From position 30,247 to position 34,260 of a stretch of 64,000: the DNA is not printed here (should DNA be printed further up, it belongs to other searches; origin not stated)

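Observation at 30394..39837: Two giant colinear paralogs (1238 and 1093 aa) of unknown family at the heart of a sulfatase/GH35 locus: candidate novel glycan-active enzymes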

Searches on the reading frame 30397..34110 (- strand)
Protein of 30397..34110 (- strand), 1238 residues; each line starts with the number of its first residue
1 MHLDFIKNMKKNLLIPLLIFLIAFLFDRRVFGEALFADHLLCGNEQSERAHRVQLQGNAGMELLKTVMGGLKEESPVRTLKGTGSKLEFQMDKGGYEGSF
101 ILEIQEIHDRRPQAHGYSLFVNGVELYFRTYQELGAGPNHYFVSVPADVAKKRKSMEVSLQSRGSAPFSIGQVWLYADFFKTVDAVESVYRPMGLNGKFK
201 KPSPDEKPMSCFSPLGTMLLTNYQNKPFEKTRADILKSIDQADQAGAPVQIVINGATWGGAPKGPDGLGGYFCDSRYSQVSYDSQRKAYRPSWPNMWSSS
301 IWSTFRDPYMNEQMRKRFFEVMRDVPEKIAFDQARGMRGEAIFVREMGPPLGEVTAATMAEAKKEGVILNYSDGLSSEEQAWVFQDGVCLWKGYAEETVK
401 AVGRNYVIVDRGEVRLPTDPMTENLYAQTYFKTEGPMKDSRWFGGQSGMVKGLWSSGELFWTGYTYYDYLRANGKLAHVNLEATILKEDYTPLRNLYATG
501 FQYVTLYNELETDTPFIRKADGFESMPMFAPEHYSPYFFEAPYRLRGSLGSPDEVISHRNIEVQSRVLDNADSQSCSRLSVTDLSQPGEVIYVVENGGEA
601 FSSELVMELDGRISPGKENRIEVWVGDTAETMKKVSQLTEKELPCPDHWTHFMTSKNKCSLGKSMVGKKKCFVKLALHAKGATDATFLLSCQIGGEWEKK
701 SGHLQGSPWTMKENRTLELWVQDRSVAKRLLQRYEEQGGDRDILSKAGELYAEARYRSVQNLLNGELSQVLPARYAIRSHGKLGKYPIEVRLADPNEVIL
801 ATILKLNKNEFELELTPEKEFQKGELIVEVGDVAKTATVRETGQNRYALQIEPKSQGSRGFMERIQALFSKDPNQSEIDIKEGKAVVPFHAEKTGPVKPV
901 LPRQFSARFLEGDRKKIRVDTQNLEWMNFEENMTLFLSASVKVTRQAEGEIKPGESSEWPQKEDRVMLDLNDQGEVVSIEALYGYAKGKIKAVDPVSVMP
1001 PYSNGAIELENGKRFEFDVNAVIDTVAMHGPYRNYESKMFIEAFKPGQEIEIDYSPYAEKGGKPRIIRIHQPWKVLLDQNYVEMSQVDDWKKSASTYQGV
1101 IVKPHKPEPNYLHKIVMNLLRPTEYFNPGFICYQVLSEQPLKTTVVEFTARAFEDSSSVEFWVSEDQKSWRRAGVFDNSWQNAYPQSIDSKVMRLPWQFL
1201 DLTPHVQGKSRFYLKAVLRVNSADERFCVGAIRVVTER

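Call 6: search_protein_families(library=pfam, proteins=[window:30397-34110:-], max_evalue=1)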
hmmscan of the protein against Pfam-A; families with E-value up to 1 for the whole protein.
window:30397-34110:- (1238 aa): 0 families

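Call 7: search_protein_families(library=ncbifam, proteins=[window:30397-34110:-], max_evalue=1)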
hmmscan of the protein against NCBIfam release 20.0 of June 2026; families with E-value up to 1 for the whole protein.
window:30397-34110:- (1238 aa): 0 families

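Call 12: search_solved_structures(query=window:30397-34110:-, max_evalue=10)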
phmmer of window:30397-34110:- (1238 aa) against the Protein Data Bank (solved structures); distinct sequences matched with E-value up to 10: 0.

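Call 15: find_homologous_proteins(query=window:30397-34110:-, max_evalue=0.001)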
Query window:30397-34110:- (1238 aa): 108 proteins with E <= 0.001 among 6155 candidates.
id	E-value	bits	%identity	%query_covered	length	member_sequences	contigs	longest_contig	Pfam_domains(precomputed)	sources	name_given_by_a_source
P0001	0.0e+0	2829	99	99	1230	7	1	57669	-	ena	-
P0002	0.0e+0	1363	50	97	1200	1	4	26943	-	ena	-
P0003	0.0e+0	1357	50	99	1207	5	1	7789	-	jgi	jgi:hypothetical protein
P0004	0.0e+0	1351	49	99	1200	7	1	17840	-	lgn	-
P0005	0.0e+0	1346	49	98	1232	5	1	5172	-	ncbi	-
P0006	0.0e+0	1328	48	97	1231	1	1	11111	-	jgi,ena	-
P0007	0.0e+0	1314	48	99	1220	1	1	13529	-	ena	-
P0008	0.0e+0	1285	48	99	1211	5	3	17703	-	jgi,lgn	jgi:hypothetical protein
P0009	0.0e+0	1242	47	97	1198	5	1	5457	-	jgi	jgi:hypothetical protein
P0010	0.0e+0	1223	46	97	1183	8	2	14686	-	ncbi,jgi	jgi:hypothetical protein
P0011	0.0e+0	1172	46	96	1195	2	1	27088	-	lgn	-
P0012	0.0e+0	1162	45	97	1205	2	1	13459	-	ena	-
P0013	0.0e+0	1160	45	99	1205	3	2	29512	-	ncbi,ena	-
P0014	0.0e+0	1159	46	95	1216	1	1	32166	-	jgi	jgi:hypothetical protein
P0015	0.0e+0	1147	44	97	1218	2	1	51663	-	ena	-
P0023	0.0e+0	1119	44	97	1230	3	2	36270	-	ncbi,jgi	jgi:hypothetical protein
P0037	2.6e-290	984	40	96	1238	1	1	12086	-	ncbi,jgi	jgi:hypothetical protein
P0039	9.5e-288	976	39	99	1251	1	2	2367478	-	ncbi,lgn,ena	-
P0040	6.5e-284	963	41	95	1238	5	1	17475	-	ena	-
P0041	1.1e-282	959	40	96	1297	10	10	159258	-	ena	-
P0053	1.5e-274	932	41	96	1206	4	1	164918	-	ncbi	-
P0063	2.6e-270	918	38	95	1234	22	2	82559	-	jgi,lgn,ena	-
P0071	4.4e-267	907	40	96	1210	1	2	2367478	-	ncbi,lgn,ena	-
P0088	1.2e-228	780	35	98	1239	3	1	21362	-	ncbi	-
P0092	8.2e-150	519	31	86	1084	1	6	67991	-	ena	-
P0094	4.2e-148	513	32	85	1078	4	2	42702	-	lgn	-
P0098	1.5e-138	482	31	86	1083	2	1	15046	-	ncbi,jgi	jgi:hypothetical protein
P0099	1.0e-135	472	31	84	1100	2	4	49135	-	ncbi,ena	-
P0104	4.3e-115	404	27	97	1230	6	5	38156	-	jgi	jgi:hypothetical protein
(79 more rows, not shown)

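Call 19: search_solved_structures(query=A1, max_evalue=10, show_alignments=3)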
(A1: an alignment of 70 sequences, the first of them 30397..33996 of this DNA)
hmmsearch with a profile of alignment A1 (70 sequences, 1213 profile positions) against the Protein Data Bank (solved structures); distinct sequences matched with E-value up to 10: 6.
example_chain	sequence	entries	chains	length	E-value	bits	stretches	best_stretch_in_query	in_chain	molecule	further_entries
1m04_A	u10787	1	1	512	0.24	12.3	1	310-372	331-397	Beta-N-acetylhexosaminidase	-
1m03_A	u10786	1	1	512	0.24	12.3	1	310-372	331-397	Beta-N-acetylhexosaminidase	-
1hp4_A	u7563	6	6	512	0.28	12.1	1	310-372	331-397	BETA-N-ACETYLHEXOSAMINIDASE | B-N-acetylhexosaminidase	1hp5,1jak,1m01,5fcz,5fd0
2kd7_A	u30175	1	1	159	0.58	11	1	1133-1160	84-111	Putative chitobiase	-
3ggl_A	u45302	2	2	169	0.65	10.9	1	1133-1160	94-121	Putative chitobiase | Chitobiase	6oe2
2m7o_A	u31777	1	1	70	1.3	9.8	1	946-995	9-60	uncharacterized protein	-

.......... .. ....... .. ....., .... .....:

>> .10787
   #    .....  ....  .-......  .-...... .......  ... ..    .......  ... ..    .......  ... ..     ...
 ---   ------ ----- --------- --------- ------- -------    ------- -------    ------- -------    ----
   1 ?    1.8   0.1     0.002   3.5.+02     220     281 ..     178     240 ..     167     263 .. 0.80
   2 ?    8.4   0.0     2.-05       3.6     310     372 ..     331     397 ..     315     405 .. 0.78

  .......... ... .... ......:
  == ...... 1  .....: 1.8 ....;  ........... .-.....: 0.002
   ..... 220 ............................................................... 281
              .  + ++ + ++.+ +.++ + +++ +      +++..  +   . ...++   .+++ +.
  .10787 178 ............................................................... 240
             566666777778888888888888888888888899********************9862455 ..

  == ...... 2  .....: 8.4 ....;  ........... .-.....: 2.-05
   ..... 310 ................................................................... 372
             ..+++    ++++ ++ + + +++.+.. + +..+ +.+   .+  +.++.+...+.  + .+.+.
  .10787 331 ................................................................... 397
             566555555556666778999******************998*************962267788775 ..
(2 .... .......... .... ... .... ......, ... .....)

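Call 20: find_related_loci(query=A1, collection=genome_contigs, flank=10000)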
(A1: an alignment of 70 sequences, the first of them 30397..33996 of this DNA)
Query A1 (1200 aa) in genome_contigs; peptide patterns used: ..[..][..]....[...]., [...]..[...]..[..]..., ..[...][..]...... (x = any residue, [..] = any of these).
227 stretches matched a pattern; 81 encode a relative of the query (tblastn E <= 1e-3); the best 80 are kept; 66 distinct loci.
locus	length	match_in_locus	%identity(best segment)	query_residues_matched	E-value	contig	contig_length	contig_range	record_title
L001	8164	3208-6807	100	1-1200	0e+0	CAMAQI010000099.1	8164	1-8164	MAG: Methylacidiphilum sp. Phi isolate MaE-09apr19-199 genome assembly, contig: MaE-09apr19-C16667, whole genome shotgun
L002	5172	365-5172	50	1-1199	0e+0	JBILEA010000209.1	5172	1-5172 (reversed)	MAG: Pontiellaceae bacterium isolate ME2016-07-22_3300044628_group7_bin45 Rohwer_bin2524_scaffold_20956_c1, whole genome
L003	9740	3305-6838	49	2-1199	0e+0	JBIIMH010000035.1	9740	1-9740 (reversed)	MAG: Rariglobus sp. isolate ME2002-07-01_3300044642_group1_bin108 Rohwer_bin2647_scaffold_4791_c1, whole genome shotgun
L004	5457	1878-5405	47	5-1199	0e+0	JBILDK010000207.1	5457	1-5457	MAG: Planctomycetota bacterium isolate ME2016-07-08_3300034284_group7_bin70 Rohwer_bin1767_scaffold_17145_c1, whole geno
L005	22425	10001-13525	45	2-1200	0e+0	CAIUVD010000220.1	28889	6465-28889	MAG: uncultured planctomycete isolate Erken-D3_bin-1092 genome assembly, contig: bin-1092:220/338, whole genome shotgun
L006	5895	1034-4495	45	23-1200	0e+0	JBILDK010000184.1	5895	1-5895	MAG: Planctomycetota bacterium isolate ME2016-07-08_3300034284_group7_bin70 Rohwer_bin1767_scaffold_14880_c1, whole geno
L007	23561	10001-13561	44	1-1199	0e+0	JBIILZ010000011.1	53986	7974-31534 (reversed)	MAG: Planctomycetota bacterium isolate ME2002-05-24pf_3300042563_group1_bin246 Rohwer_bin1765_scaffold_224_c1, whole gen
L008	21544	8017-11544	44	1-1198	0e+0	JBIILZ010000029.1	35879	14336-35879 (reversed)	MAG: Planctomycetota bacterium isolate ME2002-05-24pf_3300042563_group1_bin246 Rohwer_bin1765_scaffold_540_c1, whole gen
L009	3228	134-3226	47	2-1052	0e+0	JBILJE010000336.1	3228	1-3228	MAG: Rariglobus sp. isolate ME2017-06-13_3300043469_group7_bin172 Rohwer_bin2652_scaffold_37407_c1, whole genome shotgun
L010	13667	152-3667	41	5-1198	0e+0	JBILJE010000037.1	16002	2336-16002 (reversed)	MAG: Rariglobus sp. isolate ME2017-06-13_3300043469_group7_bin172 Rohwer_bin2652_scaffold_1894_c1, whole genome shotgun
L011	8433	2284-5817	41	2-1198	0e+0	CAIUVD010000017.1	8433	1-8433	MAG: uncultured planctomycete isolate Erken-D3_bin-1092 genome assembly, contig: bin-1092:017/338, whole genome shotgun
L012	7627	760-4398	40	1-1199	0e+0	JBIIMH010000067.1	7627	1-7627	MAG: Rariglobus sp. isolate ME2002-07-01_3300044642_group1_bin108 Rohwer_bin2647_scaffold_7601_c1, whole genome shotgun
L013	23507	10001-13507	41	15-1199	0e+0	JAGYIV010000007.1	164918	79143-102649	MAG: Terrimicrobiaceae bacterium isolate M30B24 contig_3089, whole genome shotgun sequence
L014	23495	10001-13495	40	24-1199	0e+0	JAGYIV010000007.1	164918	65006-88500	MAG: Terrimicrobiaceae bacterium isolate M30B24 contig_3089, whole genome shotgun sequence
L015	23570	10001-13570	39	6-1198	0e+0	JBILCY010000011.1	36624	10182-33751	MAG: Terrimicrobiaceae bacterium isolate ME2016-07-06_3300042374_group7_bin189 Rohwer_bin2599_scaffold_340_c1, whole gen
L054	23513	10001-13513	27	2-1194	6e-121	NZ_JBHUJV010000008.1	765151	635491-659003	Cohnella sp. GCM10020058 strain CGMCC 1.18574 GCM70020058_14, whole genome shotgun sequence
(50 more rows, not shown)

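Call 25: find_encoding_contigs(protein=P0039, flank=10000, max_places=2)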
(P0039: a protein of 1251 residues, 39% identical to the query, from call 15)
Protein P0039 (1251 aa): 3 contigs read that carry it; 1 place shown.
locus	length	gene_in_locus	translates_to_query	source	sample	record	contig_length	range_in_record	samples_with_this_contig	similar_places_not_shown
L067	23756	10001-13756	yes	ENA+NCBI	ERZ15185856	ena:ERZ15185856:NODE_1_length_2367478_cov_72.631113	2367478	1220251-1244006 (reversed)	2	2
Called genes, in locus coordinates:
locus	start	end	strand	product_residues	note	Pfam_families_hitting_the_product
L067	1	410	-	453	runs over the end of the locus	PF00884:Sulfatase, PF16347:SGSH_C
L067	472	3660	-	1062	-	-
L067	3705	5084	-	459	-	PF07690:MFS_1, PF13347:MFS_2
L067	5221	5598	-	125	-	-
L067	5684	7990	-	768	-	-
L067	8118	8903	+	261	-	PF02311:AraC_binding, PF00440:TetR_N (faint), PF13384:HTH_23 (faint), PF12833:HTH_18, PF00165:HTH_AraC (weak)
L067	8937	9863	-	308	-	PF00165:HTH_AraC, PF12833:HTH_18, PF00165:HTH_AraC (weak)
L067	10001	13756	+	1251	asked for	-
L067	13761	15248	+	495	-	PF00884:Sulfatase, PF01663:Phosphodiest (faint), PF16347:SGSH_C (faint)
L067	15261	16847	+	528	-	PF00884:Sulfatase, PF16347:SGSH_C (weak)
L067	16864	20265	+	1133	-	-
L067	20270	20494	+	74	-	-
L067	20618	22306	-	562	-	PF04616:Glyco_hydro_43, PF08305:NPCBM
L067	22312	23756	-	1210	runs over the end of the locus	-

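Call 27: find_encoding_contigs(protein=P0041, flank=10000, max_places=2)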
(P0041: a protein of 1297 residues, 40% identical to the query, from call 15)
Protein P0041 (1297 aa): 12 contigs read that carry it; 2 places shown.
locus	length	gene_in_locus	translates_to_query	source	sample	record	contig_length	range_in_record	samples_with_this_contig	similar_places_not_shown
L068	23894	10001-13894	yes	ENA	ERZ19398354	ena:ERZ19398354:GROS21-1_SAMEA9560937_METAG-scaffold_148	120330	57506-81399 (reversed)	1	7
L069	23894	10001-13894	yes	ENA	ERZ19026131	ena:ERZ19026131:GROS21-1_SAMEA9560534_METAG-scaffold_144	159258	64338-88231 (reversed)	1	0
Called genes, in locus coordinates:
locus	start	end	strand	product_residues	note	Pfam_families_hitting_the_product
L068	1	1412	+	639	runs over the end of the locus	PF00657:Lipase_GDSL (weak), PF13472:Lipase_GDSL_2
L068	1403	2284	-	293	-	PF02311:AraC_binding, PF12833:HTH_18, PF00165:HTH_AraC (weak)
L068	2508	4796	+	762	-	PF00487:FA_desaturase, PF00355:Rieske, PF13806:Rieske_2, PF00175:NAD_binding_1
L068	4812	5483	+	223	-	-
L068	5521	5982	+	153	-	-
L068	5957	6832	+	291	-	-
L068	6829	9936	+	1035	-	-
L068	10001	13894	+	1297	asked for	-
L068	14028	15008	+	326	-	PF13472:Lipase_GDSL_2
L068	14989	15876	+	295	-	PF01618:MotA_ExbB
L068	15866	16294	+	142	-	PF02472:ExbD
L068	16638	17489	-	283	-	-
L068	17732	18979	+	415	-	-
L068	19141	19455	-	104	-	PF05336:rhaM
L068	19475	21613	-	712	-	PF03512:Glyco_hydro_52, PF16335:GtaA_6_Hairpin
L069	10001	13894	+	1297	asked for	-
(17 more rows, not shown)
